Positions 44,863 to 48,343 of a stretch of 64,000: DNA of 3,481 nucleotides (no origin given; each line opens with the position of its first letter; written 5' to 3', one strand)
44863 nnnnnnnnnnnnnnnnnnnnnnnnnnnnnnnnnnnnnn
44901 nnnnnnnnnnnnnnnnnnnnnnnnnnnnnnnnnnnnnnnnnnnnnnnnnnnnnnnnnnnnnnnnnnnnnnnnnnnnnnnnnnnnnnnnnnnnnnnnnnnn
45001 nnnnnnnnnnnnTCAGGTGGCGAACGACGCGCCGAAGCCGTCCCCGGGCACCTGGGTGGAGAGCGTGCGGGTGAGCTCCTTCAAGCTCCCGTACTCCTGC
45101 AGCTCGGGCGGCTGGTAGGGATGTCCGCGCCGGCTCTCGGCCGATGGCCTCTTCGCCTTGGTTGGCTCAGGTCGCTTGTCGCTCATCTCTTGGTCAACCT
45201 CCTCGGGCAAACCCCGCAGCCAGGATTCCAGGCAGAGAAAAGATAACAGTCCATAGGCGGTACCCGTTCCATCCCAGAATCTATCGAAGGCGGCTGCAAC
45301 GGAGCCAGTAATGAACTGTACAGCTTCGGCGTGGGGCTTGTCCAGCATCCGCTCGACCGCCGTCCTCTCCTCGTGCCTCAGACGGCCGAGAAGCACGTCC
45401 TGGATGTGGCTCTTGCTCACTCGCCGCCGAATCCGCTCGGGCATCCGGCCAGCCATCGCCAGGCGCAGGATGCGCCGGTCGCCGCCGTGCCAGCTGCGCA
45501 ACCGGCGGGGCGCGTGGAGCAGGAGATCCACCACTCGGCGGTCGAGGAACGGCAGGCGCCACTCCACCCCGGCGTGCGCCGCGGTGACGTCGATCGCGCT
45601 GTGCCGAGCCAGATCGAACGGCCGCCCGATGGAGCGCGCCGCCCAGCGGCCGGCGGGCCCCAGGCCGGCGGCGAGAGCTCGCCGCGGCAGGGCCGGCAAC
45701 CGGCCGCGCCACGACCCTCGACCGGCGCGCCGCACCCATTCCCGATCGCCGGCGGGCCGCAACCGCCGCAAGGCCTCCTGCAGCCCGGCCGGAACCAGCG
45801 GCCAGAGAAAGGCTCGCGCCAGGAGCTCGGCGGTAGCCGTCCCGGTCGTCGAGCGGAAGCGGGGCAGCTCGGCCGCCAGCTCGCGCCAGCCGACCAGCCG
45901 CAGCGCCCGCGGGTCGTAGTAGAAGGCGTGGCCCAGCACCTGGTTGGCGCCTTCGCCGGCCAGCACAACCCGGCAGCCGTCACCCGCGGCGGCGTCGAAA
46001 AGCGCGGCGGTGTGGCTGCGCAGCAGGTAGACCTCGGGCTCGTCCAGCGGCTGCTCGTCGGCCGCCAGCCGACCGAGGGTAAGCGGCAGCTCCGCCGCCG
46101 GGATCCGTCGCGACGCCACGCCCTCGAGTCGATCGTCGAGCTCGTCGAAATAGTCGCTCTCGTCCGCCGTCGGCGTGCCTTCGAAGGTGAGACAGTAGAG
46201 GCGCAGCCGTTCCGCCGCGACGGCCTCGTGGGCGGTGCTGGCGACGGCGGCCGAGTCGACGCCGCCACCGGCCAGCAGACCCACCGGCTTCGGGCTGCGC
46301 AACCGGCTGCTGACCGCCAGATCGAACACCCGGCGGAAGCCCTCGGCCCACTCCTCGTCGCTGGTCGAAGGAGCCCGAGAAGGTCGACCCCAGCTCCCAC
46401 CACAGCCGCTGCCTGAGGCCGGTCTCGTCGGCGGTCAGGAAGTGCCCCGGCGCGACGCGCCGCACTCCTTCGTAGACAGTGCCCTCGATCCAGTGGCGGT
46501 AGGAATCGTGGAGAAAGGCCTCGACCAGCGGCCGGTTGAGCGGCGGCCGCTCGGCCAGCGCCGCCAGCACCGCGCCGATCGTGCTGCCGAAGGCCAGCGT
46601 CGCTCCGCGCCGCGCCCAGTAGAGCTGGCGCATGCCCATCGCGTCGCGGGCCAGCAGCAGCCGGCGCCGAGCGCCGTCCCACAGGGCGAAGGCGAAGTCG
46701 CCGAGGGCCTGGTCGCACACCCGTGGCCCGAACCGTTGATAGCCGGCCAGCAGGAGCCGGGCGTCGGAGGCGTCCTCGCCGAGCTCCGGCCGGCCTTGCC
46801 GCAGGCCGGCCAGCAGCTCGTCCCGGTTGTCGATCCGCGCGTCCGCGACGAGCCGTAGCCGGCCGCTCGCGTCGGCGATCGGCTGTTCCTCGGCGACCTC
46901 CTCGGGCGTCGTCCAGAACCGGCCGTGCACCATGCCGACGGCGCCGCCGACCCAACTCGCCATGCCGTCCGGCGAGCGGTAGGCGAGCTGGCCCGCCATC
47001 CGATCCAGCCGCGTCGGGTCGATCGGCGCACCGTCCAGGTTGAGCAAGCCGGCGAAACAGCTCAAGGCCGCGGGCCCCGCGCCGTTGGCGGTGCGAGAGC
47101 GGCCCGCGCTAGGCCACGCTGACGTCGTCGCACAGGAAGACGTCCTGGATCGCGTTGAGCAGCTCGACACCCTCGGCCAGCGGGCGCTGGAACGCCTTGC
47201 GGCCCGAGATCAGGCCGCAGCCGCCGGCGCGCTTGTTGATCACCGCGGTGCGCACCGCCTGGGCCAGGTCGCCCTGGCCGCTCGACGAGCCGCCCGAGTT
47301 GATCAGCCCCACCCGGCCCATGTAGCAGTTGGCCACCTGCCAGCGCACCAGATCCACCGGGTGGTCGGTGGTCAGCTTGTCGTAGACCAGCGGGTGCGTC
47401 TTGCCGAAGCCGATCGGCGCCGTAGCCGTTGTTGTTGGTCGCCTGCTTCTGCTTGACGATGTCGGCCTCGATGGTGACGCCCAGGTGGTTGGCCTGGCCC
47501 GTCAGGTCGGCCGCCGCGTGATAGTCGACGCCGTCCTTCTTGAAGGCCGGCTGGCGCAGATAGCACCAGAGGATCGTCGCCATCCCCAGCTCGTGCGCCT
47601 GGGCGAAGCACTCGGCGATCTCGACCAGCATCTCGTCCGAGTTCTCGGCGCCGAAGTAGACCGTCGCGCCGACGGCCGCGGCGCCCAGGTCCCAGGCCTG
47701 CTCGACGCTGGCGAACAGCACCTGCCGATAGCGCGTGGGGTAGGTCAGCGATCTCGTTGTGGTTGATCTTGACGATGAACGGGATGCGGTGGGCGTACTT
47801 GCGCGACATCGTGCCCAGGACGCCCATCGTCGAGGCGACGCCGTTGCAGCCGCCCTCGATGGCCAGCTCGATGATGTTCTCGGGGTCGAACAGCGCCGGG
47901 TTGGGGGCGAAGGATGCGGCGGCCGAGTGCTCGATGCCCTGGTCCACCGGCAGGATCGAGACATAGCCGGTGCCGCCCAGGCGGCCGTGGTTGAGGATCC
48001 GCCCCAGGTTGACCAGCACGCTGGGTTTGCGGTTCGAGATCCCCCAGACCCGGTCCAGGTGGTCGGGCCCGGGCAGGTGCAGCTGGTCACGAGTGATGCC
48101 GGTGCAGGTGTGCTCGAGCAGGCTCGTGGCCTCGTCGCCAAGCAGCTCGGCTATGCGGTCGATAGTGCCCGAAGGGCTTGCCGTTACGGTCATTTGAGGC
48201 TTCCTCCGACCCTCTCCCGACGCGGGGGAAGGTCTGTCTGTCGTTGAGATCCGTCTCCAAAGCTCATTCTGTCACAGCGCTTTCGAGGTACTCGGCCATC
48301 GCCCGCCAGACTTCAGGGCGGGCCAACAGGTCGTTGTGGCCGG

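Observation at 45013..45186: Lasso-peptide-type precursor encoded in frame at the 3' end of the cyclase-like gene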

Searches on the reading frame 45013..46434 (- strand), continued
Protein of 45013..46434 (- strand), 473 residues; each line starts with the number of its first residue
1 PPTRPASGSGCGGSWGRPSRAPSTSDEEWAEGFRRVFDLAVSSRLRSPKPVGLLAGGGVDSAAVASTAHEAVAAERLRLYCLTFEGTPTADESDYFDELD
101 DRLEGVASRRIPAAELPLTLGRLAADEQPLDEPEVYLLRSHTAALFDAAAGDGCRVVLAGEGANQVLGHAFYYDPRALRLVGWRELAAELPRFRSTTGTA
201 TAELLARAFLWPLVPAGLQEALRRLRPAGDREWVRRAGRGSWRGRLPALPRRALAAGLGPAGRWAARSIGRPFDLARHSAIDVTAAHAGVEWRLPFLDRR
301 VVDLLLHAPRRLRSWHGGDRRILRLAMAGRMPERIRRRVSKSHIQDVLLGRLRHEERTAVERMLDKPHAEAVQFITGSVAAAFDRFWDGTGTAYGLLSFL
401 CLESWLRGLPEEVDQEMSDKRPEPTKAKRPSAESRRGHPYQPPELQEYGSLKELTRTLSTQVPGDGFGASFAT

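Call 34: search_protein_families(library=pfam, proteins=[L001:12219-15119:+, L001:15210-16361:+, L001:16372-17361:+, L001:17358-18356:+, L001:18533-20176:+], max_evalue=1)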
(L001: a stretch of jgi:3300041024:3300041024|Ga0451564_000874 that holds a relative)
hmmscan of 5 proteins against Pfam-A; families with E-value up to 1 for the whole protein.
L001:12219-15119:+ (966 aa): 10 families
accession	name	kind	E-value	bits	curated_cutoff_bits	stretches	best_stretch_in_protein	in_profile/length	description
PF24269.1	DUF7467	-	1.1e-27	97.5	27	2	605-713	2-115/116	Domain of unknown function (DUF7467)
PF17210.9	SdrD_B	-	1.5e-21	77.1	29.7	1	489-555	2-68/112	SdrD B-like domain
PF13620.12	CarboxypepD_reg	-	3.8e-08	34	32.3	1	510-555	13-57/82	Carboxypeptidase regulatory-like domain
PF17802.7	SpaA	-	5.5e-06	26.9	23.1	1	508-551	13-57/91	Prealbumin-like fold domain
PF13464.11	RodZ_C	-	0.0016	18.7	23.9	0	827-853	10-37/72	RodZ C-terminal domain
PF11974.14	bMG3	-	0.0067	16.8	34.9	1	511-543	28-59/103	Bacterial alpha-2-macroglobulin MG3 domain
PF24421.1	Ig_J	-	0.013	16.1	29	1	515-558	44-88/104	Tip attachment protein J, Ig-like domain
PF23623.1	GBD_IRG7_N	-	0.058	14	27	1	510-558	36-84/95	IRG7 N-terminal galactose binding domain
PF01060.29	TTR-52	-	0.14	13.2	24.9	1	512-542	12-45/79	Transthyretin-like family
PF22902.2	NOMO1-like_9th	-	0.14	12.4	27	1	508-539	10-41/75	BOS complex subunit NOMO1-like, beta sandwich domain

L001:15210-16361:+ (383 aa): 5 families
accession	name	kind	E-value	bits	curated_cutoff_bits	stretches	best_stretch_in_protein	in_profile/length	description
PF07695.17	7TMR-DISM_7TM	-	0.0067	16.8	29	1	178-255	78-152/205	7TM diverse intracellular signalling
PF02515.22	CoA_transf_3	-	0.0097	15.5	23.3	1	209-304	139-235/366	CoA-transferase family III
PF04241.20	DUF423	-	0.28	11.9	25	1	31-94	3-66/86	Protein of unknown function (DUF423)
PF03647.18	Tmemb_14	-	0.34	12.1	24.8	1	30-95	39-91/92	Transmembrane proteins 14C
PF19733.4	DUF6223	-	0.91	10.3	27.4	1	194-252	37-95/98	Family of unknown function (DUF6223)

L001:16372-17361:+ (329 aa): 5 families
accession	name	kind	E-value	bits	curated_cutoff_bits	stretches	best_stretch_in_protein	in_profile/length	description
PF05402.18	PqqD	-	2.1e-11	44.4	23.4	1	261-323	5-67/67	Coenzyme PQQ synthesis protein D (PqqD)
PF18288.6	FAA_hydro_N_2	-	0.18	12.7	25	1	255-301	12-58/78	Fumarylacetoacetase N-terminal domain 2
PF00156.33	Pribosyltran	-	0.18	11.5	26.3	0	37-87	7-54/158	Phosphoribosyl transferase domain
PF24390.1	PRTase-CE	-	0.22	11.8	27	1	89-123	97-130/253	PRTase-CE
PF08335.16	GlnD_UR_UTase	-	0.24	11.8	21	1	15-48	67-100/141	GlnD PII-uridylyltransferase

L001:17358-18356:+ (332 aa): 1 family
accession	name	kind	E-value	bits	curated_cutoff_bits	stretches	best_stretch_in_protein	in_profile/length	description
PF07475.17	Hpr_kinase_C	-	0.17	11.8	33.3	1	134-181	8-55/171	HPr Serine kinase C-terminal domain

L001:18533-20176:+ (547 aa): 1 family
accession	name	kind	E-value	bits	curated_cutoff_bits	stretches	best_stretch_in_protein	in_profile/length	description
PF24269.1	DUF7467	-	8.7e-15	55.9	27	1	417-541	1-114/116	Domain of unknown function (DUF7467)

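Call 59: find_homologous_proteins(query=A6, max_evalue=1e-10)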
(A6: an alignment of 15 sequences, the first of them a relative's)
Query A6 (15 sequences) (682 aa, profile of the alignment): 269 proteins with E <= 1e-10 among 8000 candidates; the best 120 are listed.
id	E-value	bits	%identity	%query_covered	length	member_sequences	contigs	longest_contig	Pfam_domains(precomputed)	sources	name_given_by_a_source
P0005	0.0e+0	1048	67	91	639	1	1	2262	PF00733.28,PF13522.12,PF13537.12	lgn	-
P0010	0.0e+0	1030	63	90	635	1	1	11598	PF00733.28,PF13522.12,PF13537.12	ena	-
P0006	0.0e+0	1024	67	90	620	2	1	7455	PF00733.28,PF13522.12,PF13537.12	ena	-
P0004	0.0e+0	1020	75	91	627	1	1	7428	PF00733.28,PF13522.12,PF13537.12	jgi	jgi:asparagine synthase (glutamine-hydrolysing)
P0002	0.0e+0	1019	100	100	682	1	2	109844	PF00733.28,PF13522.12,PF13537.12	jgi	jgi:asparagine synthase (glutamine-hydrolysing)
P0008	0.0e+0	1018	68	91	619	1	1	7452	PF00733.28,PF13522.12,PF13537.12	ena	-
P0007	0.0e+0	1014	68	90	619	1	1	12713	PF00733.28,PF13522.12,PF13537.12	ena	-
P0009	0.0e+0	1011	61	100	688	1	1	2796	PF00733.28,PF13522.12,PF13537.12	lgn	-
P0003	5.1e-298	1008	71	100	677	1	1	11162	PF00733.28,PF13522.12,PF13537.12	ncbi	-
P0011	4.0e-286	969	61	91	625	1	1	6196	PF00733.28,PF13522.12,PF13537.12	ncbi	-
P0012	7.7e-279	945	48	91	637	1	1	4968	PF00733.28,PF13522.12,PF13537.12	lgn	-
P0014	7.5e-266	902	45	91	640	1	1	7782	PF00733.28,PF13522.12,PF13537.12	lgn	-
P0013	3.3e-259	880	44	90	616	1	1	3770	PF00733.28,PF13522.12,PF13537.12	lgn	-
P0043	6.2e-246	836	44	91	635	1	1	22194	PF00733.28,PF13522.12,PF13537.12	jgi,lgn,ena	-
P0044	1.0e-230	786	46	88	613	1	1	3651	PF00733.28,PF13522.12,PF13537.12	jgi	jgi:asparagine synthase (glutamine-hydrolysing)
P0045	4.1e-221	754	43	90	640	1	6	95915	PF00733.28,PF13522.12,PF13537.12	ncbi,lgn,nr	ncbi:MAG: hypothetical protein H5T68_10995 [Chloroflexi bacterium]|nr:hypothetical protein [Chlorofl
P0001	2.0e-167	577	87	64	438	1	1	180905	PF00733.28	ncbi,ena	-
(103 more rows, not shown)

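Call 64: find_encoding_contigs(protein=P0045, flank=10000, max_places=2)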
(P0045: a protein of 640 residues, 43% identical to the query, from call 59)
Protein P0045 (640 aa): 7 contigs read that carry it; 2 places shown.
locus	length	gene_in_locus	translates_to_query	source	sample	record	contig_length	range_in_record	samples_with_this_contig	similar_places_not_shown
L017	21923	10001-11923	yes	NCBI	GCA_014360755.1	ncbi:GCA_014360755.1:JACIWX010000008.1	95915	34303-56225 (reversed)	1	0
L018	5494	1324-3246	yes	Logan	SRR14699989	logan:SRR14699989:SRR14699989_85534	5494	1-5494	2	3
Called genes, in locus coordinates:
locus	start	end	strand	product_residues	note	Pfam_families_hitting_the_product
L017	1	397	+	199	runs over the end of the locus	PF21176:RecR_HhH, PF02132:RecR_ZnF (weak), PF13662:Toprim_4, PF01751:Toprim, PF21175:RecR_C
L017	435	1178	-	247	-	PF01904:DUF72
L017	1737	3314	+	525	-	PF01590:GAF, PF13185:GAF_2, PF13492:GAF_3, PF00512:HisKA, PF13581:HATPase_c_2 (weak), PF02518:HATPase_c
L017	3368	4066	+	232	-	PF00072:Response_reg, PF00486:Trans_reg_C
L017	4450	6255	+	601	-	PF22148:Fervidolysin_NPro-like, PF00082:Peptidase_S8, PF11721:Malectin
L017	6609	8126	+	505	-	-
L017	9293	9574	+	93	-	PF05402:PqqD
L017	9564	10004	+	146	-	PF13471:Transglut_core3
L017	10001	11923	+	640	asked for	PF13522:GATase_6, PF13537:GATase_7, PF00733:Asn_synthase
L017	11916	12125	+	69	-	-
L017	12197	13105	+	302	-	PF05402:PqqD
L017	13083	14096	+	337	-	-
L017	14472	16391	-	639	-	PF00246:Peptidase_M14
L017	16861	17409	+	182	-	PF04542:Sigma70_r2, PF08281:Sigma70_r4_2, PF04545:Sigma70_r4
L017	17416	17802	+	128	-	-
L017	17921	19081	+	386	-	PF08545:ACP_syn_III, PF08541:ACP_syn_III_C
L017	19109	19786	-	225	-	PF02585:PIG-L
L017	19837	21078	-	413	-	PF13439:Glyco_transf_4, PF13579:Glyco_trans_4_4, PF20706:GT4-conflict, PF00982:Glyco_transf_20 (weak), PF00534:Glycos_transf_1, PF13692:Glyco_trans_1_4, PF13524:Glyco_trans_1_2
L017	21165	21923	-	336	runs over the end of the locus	PF00044:Gp_dh_N, PF02800:Gp_dh_C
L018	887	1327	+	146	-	PF13471:Transglut_core3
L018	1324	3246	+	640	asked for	PF13522:GATase_6, PF13537:GATase_7, PF00733:Asn_synthase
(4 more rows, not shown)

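Call 71: search_protein_families(library=pfam, proteins=[L017:9564-10004:+, L017:9293-9574:+, L017:12197-13105:+, L017:13083-14096:+, L017:11916-12125:+, L017:6609-8126:+], max_evalue=0.01)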
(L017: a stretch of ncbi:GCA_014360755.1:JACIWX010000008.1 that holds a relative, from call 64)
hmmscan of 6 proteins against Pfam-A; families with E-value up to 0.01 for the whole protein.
L017:9564-10004:+ (146 aa): 1 family
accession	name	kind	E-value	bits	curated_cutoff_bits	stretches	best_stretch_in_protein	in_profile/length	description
PF13471.12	Transglut_core3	-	1.2e-20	74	26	1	35-140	13-116/117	Transglutaminase-like superfamily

L017:9293-9574:+ (93 aa): 1 family
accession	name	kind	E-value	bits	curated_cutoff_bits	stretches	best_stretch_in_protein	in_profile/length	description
PF05402.18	PqqD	-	1.2e-19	70.8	23.4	1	22-88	1-67/67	Coenzyme PQQ synthesis protein D (PqqD)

L017:12197-13105:+ (302 aa): 1 family
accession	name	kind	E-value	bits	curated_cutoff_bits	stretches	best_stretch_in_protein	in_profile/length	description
PF05402.18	PqqD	-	7.7e-12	45.8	23.4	1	226-292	1-67/67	Coenzyme PQQ synthesis protein D (PqqD)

L017:13083-14096:+ (337 aa): 1 family
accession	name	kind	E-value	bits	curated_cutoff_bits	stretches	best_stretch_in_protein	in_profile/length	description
PF07475.17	Hpr_kinase_C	-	0.00079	19.4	33.3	1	141-191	9-59/171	HPr Serine kinase C-terminal domain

L017:11916-12125:+ (69 aa): 0 families

L017:6609-8126:+ (505 aa): 0 families

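Call 76: predict_structure(alignment_id=A7)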
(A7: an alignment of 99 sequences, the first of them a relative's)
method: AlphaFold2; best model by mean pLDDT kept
length: 682 residues; sequences in the alignment: 99
mean_pLDDT: 90.8   pTM: 0.90
mean pLDDT of the five models: 90.8, 90.5, 90.3, 90.2, 89.5
residues with pLDDT >= 90: 569; 70-90: 52; 50-70: 21; < 50: 40
segments of 3 or more residues with pLDDT < 50: 643-682
pLDDT, mean of each block of 10 residues (from residue 1): 95 97 97 98 98 97 97 98 98 97 98 98 98 98 97 97 98 95 94 95 97 96 95 96 98 98 96 98 98 96 98 98 95 84 95 98 98 93 94 95 95 95 90 82 92 84 93 92 95 97 98 97 94 98 95 93 96 96 96 96 95 93 67 58 45 34 30 34 27
secondary structure, 60 per line:
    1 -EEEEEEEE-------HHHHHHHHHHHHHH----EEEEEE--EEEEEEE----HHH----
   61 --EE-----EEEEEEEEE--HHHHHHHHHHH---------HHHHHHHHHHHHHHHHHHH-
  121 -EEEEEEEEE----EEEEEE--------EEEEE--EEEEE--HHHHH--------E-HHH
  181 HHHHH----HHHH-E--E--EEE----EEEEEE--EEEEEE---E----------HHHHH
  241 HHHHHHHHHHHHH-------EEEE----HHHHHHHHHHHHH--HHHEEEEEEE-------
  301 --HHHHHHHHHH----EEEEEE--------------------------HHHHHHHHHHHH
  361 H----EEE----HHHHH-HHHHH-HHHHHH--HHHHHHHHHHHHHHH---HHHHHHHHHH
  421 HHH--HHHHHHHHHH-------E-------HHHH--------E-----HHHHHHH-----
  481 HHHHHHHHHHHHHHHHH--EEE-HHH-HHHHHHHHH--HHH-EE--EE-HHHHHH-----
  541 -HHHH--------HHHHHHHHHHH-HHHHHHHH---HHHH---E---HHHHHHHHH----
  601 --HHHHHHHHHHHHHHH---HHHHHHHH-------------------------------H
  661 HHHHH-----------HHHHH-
elements in order: E2-9 H17-30 E35-40 E43-49 E70-78 H81-91 H101-119 E122-130 E135-140 E149-153 E156-160 H163-167 H178-185 H190-193 E201-203 E208-213 E216-221 H236-253 E261-264 H269-281 E287-293 H303-312 E317-322 H349-361 E366-368 H373-377 H379-383 H385-390 H393-407 H411-423 H426-435 H451-454 H469-475 H481-497 E500-502 H508-516 H530-535 H542-545 H554-564 H566-573 H577-580 H588-596 H603-617 H621-628 H660-665 H677-681

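Call 78: fold_search(model_id=the predicted structure, library=pdb)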
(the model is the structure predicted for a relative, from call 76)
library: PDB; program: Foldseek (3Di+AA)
matches with E <= 10: 874; with E <= 0.001: 88
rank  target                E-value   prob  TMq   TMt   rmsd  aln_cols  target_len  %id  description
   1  7ylz_B                6.8e-29  1.00  0.67  0.78   6.8       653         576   22  Unliganded form of hydroxyamidotransferase TsnB9 (released 2023-05-31)
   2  7ylz_A                1.7e-28  1.00  0.64  0.74   8.1       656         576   20  Unliganded form of hydroxyamidotransferase TsnB9 (released 2023-05-31)
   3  1ct9_D                1.1e-23  1.00  0.56  0.75   6.3       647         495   17  CRYSTAL STRUCTURE OF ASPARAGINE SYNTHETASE B FROM ESCHERICHIA COLI (released 1999-12-15)
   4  1ct9_B                5.8e-23  1.00  0.54  0.72   7.4       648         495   18  CRYSTAL STRUCTURE OF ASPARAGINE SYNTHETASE B FROM ESCHERICHIA COLI (released 1999-12-15)
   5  1ct9_A                9.9e-23  1.00  0.54  0.72   7.0       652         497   17  CRYSTAL STRUCTURE OF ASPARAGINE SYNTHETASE B FROM ESCHERICHIA COLI (released 1999-12-15)
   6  1mbz_A                1.5e-22  1.00  0.50  0.67   8.1       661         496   17  BETA-LACTAM SYNTHETASE WITH TRAPPED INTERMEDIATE (released 2002-10-23)
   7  6gq3_A                3.3e-22  1.00  0.56  0.73   7.1       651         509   18  Human asparagine synthetase (ASNS) in complex with 6-diazo-5-oxo-L-norleucine (DON) at 1.85 A resolution (released 2019-09-18)
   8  1mb9_A                6.2e-22  1.00  0.51  0.70   7.6       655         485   17  BETA-LACTAM SYNTHETASE COMPLEXED WITH ATP (released 2002-10-23)
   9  9b6c_A                8.2e-22  1.00  0.56  0.73   7.0       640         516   18  Human asparagine synthetase Arg-142 to Ile-142 (R142I) variant (released 2025-01-08)
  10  1mc1_A                1.2e-21  1.00  0.52  0.70   7.5       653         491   17  BETA-LACTAM SYNTHETASE WITH PRODUCT (DGPC), AMP AND PPI (released 2002-10-23)
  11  1jgt_A                1.5e-21  1.00  0.52  0.70   7.2       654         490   18  CRYSTAL STRUCTURE OF BETA-LACTAM SYNTHETASE (released 2001-12-28)
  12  1m1z_A                1.8e-21  1.00  0.52  0.71   6.7       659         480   18  BETA-LACTAM SYNTHETASE APO ENZYME (released 2002-10-23)
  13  1mbz_B                2.2e-21  1.00  0.53  0.71   6.9       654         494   18  BETA-LACTAM SYNTHETASE WITH TRAPPED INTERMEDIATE (released 2002-10-23)
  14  1mb9_B                3.3e-21  1.00  0.53  0.70   7.5       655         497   18  BETA-LACTAM SYNTHETASE COMPLEXED WITH ATP (released 2002-10-23)
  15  9b6c_B                4.2e-21  1.00  0.56  0.72   7.5       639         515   17  Human asparagine synthetase Arg-142 to Ile-142 (R142I) variant (released 2025-01-08)
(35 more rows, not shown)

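Call 91: list_cluster_members(proteins=[P0001, P0003, P0002, P0009, P0025, P0024])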
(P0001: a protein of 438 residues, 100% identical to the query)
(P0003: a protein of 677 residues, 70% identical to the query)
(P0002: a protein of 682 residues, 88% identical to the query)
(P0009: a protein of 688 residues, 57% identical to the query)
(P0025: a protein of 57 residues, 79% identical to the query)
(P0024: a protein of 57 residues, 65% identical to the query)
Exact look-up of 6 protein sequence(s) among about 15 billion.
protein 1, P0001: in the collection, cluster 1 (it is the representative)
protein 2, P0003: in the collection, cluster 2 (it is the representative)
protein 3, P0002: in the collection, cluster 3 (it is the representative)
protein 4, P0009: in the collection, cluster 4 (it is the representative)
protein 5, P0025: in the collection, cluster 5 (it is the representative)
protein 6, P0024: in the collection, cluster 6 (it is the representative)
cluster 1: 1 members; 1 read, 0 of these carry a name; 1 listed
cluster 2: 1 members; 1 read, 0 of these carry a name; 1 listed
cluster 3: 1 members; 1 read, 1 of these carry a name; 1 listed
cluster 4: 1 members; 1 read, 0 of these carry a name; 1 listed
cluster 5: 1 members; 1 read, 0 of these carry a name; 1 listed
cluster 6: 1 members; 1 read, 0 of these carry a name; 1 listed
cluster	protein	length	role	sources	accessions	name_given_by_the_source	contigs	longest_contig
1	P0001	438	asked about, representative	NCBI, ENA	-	-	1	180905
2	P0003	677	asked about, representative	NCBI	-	-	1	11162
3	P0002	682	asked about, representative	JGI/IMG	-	asparagine synthase (glutamine-hydrolysing)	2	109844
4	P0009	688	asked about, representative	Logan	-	-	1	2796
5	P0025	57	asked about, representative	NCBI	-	-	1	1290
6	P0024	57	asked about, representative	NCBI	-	-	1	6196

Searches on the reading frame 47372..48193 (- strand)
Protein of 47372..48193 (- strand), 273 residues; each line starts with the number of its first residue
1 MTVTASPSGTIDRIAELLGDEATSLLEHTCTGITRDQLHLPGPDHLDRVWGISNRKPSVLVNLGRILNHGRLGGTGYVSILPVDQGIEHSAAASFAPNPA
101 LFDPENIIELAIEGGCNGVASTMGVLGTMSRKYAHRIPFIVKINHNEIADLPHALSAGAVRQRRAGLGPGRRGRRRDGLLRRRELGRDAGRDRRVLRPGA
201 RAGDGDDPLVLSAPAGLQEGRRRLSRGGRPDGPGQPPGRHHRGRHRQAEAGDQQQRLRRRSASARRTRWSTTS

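Call 6: search_protein_families(library=pfam, proteins=[window:47372-48193:-], max_evalue=0.01)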
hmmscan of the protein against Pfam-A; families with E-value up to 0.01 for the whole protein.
window:47372-48193:- (273 aa): 1 family
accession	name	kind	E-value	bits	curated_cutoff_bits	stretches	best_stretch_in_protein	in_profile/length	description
PF01791.15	DeoC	-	3.5e-14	53.4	23.8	1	79-147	2-66/229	DeoC/LacD family aldolase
